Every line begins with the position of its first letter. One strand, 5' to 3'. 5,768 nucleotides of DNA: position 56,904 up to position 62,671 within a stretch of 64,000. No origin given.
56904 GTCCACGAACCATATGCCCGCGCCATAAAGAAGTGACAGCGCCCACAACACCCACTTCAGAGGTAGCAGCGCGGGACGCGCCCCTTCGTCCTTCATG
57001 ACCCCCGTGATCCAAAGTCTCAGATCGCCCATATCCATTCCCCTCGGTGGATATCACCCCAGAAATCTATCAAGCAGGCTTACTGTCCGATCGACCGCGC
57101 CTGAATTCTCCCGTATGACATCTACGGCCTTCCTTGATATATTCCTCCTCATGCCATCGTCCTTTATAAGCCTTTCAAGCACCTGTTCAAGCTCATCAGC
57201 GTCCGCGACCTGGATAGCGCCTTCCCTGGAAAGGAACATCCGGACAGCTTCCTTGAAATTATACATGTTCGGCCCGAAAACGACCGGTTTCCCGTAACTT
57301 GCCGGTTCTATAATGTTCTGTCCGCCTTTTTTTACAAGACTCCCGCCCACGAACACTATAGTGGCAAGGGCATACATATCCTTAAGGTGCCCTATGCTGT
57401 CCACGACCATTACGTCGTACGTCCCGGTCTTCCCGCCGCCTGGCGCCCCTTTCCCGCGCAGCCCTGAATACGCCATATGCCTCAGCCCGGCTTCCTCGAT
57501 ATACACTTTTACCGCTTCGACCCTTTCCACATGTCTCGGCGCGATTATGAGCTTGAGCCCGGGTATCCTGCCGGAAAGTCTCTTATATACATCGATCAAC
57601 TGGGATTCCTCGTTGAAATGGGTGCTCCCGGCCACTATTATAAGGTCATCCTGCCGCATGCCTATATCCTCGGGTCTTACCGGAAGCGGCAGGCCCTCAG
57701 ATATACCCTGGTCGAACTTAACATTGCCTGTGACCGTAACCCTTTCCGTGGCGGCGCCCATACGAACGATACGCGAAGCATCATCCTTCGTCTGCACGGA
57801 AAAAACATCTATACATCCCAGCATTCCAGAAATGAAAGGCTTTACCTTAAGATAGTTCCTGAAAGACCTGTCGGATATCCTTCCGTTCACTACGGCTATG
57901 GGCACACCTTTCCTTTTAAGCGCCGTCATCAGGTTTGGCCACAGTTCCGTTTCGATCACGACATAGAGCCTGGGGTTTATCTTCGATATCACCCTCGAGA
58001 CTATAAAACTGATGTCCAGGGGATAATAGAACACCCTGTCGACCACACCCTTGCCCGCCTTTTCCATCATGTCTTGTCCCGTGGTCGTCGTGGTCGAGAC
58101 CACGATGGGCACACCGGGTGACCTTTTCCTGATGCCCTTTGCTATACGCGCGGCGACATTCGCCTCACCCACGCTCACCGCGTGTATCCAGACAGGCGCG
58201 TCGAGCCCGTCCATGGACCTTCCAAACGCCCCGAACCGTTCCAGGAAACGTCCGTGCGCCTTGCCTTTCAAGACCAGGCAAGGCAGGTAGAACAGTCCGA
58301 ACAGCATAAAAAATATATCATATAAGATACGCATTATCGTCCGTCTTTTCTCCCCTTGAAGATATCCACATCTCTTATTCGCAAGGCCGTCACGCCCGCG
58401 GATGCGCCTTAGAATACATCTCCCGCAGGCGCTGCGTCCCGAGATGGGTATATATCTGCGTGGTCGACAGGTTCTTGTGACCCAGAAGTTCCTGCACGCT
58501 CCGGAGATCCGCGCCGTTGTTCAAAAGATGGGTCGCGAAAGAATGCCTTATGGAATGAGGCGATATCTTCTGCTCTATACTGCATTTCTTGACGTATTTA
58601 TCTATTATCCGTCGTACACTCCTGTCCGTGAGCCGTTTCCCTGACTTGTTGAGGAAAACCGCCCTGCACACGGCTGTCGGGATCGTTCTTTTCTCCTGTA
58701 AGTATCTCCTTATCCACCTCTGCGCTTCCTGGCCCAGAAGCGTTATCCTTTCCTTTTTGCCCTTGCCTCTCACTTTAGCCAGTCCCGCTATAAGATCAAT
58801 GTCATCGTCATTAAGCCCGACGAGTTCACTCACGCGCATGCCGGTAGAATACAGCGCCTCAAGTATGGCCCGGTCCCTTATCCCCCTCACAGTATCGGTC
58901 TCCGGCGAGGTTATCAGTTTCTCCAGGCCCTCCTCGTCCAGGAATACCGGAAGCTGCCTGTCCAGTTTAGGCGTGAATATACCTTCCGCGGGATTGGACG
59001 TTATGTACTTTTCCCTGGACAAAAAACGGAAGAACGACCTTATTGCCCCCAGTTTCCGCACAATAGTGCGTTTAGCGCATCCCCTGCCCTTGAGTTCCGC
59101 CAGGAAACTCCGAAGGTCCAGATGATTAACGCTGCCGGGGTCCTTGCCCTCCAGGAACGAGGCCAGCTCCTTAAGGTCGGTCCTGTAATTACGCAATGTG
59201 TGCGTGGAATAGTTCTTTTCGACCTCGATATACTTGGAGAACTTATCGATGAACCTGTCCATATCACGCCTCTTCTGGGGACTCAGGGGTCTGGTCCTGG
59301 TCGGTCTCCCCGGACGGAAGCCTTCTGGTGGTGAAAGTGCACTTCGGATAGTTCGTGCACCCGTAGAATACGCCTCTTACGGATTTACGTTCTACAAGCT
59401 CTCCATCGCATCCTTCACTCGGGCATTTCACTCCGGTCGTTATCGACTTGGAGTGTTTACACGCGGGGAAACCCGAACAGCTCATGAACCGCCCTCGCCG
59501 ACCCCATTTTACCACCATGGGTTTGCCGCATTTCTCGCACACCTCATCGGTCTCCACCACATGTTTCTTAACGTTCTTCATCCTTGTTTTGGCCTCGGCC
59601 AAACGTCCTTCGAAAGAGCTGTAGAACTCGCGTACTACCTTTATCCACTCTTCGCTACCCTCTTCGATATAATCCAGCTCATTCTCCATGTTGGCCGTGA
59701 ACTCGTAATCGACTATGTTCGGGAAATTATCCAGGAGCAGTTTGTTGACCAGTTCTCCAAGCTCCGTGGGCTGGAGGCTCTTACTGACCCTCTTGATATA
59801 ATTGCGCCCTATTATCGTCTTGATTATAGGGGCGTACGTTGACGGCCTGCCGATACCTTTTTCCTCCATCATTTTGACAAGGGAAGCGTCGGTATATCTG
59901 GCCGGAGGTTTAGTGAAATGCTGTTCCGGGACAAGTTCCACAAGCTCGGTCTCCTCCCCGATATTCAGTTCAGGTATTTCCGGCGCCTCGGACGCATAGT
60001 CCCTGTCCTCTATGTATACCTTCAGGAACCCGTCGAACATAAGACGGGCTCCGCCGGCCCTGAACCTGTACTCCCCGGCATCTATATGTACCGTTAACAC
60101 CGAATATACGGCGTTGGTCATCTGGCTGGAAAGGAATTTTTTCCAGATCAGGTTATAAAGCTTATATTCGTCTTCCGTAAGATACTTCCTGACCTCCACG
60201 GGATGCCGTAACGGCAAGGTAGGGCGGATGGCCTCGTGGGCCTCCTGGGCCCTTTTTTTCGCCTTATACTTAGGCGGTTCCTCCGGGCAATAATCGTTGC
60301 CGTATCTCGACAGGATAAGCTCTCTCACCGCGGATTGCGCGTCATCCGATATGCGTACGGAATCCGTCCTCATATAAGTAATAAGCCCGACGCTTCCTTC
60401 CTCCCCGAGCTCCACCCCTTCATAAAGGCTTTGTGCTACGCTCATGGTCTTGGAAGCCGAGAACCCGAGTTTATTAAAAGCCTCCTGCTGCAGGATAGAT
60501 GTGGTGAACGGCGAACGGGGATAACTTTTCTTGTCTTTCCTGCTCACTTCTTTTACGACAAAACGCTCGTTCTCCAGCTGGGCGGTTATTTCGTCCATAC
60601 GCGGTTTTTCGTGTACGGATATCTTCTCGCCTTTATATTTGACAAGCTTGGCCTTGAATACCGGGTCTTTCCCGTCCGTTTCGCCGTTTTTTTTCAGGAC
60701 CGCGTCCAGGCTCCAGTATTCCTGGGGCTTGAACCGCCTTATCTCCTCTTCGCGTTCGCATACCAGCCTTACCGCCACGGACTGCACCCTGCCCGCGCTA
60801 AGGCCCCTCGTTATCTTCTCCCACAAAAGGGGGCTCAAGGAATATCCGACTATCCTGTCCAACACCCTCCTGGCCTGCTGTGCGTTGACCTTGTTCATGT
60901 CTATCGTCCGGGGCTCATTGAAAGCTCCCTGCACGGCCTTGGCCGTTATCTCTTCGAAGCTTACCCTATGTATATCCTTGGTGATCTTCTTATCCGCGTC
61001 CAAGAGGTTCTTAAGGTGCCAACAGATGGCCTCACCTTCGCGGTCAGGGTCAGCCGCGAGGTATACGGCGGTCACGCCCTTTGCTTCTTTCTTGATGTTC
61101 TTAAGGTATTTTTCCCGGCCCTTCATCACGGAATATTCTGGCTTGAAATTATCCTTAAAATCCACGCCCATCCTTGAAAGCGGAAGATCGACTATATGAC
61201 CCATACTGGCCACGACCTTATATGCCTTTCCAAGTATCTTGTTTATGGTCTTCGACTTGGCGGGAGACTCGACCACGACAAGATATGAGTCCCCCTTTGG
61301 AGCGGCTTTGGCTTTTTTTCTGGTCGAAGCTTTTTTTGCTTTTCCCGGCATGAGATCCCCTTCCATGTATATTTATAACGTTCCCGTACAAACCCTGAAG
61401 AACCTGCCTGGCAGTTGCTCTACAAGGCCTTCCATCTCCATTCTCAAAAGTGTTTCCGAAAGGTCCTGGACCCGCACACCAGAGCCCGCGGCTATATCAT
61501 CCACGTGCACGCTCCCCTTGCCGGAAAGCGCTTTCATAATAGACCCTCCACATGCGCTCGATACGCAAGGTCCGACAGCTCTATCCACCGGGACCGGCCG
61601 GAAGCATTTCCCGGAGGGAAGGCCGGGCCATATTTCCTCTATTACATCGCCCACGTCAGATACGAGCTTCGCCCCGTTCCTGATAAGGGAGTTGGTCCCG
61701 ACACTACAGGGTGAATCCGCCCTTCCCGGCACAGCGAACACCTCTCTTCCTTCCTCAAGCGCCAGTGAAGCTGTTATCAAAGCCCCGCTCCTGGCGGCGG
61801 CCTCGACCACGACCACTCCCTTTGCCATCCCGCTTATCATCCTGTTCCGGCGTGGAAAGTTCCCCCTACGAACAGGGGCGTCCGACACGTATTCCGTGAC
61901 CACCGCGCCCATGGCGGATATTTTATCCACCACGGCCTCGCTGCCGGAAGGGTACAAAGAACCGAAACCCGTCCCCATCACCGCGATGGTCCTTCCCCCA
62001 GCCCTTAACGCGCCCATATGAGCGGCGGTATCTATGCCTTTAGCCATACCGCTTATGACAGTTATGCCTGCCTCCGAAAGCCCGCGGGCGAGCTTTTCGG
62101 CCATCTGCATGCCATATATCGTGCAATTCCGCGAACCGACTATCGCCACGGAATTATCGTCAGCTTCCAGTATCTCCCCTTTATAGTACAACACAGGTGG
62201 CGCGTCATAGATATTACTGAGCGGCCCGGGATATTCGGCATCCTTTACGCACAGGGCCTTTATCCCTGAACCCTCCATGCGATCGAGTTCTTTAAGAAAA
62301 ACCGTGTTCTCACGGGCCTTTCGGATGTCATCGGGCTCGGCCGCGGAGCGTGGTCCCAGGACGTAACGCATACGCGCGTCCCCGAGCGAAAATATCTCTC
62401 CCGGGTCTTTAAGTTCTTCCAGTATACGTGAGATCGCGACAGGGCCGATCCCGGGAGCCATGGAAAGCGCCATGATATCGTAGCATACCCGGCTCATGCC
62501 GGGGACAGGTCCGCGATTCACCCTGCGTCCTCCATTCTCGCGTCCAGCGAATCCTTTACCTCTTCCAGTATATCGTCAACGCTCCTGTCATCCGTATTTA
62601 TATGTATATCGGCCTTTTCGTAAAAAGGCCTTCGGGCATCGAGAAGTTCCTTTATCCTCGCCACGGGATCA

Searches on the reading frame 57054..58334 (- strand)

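Call 70: search_protein_families(library=pfam, proteins=[window:57054-58334:-], max_evalue=0.00001)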
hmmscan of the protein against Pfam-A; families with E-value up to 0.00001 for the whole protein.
window:57054-58334:- (426 aa): 2 families
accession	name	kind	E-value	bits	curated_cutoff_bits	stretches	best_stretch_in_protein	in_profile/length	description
PF04413.22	Glycos_transf_N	-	5.2e-60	202.5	23.9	1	29-209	2-179/179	3-Deoxy-D-manno-octulosonic-acid transferase (kdotransferase)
PF00534.26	Glycos_transf_1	-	4.7e-06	26.7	26.4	0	317-403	86-169/172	Glycosyl transferases group 1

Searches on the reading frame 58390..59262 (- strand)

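Call 70: search_protein_families(library=pfam, proteins=[window:58390-59262:-], max_evalue=0.00001)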
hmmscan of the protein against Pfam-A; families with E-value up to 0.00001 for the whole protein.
window:58390-59262:- (290 aa): 3 families
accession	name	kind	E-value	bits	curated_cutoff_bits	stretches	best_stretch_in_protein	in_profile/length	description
PF00589.27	Phage_integrase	-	5.3e-49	166.7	27.1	1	107-276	2-170/172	Phage integrase family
PF02899.23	Phage_int_SAM_1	-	2.5e-22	79.4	22.3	1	5-85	1-83/83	Phage integrase, N-terminal SAM-like domain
PF13495.12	Phage_int_SAM_4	-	1.4e-11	45.1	27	1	4-85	1-82/85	Phage integrase, N-terminal SAM-like domain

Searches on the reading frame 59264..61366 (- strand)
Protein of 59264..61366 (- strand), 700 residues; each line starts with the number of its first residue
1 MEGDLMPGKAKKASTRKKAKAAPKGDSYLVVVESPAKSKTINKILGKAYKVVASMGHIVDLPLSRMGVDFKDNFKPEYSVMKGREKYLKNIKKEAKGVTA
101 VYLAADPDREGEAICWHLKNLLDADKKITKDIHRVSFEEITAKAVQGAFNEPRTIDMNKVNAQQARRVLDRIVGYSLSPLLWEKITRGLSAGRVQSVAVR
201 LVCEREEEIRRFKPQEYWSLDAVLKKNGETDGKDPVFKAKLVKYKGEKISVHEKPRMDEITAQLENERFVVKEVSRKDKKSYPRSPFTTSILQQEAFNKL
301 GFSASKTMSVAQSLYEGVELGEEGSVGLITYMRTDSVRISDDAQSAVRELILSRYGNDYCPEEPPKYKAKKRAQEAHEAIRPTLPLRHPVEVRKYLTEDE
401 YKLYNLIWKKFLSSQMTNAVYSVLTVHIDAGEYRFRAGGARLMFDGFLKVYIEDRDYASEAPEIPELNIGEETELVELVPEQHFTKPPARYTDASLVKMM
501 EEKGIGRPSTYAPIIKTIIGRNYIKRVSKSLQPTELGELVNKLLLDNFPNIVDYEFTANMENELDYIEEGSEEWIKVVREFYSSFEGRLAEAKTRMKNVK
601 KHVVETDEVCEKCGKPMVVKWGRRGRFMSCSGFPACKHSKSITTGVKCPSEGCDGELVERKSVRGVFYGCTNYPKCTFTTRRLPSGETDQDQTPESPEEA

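Call 70: search_protein_families(library=pfam, proteins=[window:59264-61366:-], max_evalue=0.00001)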
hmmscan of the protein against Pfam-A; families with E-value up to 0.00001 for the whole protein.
window:59264-61366:- (700 aa): 3 families
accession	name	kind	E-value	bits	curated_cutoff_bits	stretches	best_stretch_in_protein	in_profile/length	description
PF01131.25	Topoisom_bac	-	2.3e-129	432.5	35.1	1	155-578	2-410/411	DNA topoisomerase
PF01396.24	Zn_ribbon_Top1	-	4.1e-24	84.5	32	2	608-642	2-36/39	Topoisomerase DNA binding C4 zinc finger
PF01751.28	Toprim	-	1.4e-21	76.9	23.1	1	29-140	2-96/96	Toprim domain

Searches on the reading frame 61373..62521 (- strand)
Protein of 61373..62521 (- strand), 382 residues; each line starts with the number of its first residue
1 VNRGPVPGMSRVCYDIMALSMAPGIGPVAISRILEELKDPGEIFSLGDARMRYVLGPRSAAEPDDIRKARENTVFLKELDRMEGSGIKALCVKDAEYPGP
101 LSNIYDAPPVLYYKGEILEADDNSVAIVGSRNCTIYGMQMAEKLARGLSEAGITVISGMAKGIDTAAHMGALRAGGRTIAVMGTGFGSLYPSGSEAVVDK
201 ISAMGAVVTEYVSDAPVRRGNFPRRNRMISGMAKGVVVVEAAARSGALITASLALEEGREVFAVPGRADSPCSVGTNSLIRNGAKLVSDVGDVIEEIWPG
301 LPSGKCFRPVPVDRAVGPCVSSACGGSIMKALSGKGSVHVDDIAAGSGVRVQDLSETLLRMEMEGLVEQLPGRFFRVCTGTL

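Call 70: search_protein_families(library=pfam, proteins=[window:61373-62521:-], max_evalue=0.00001)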
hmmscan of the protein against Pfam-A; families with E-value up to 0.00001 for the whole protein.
window:61373-62521:- (382 aa): 2 families
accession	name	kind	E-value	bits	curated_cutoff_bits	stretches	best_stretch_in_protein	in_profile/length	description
PF02481.21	DNA_processg_A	-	2.5e-76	256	29.6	1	82-288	2-211/212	DNA recombination-mediator protein A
PF17782.7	DprA_WH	-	4.8e-10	39.8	22.9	1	322-372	11-60/61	DprA winged helix domain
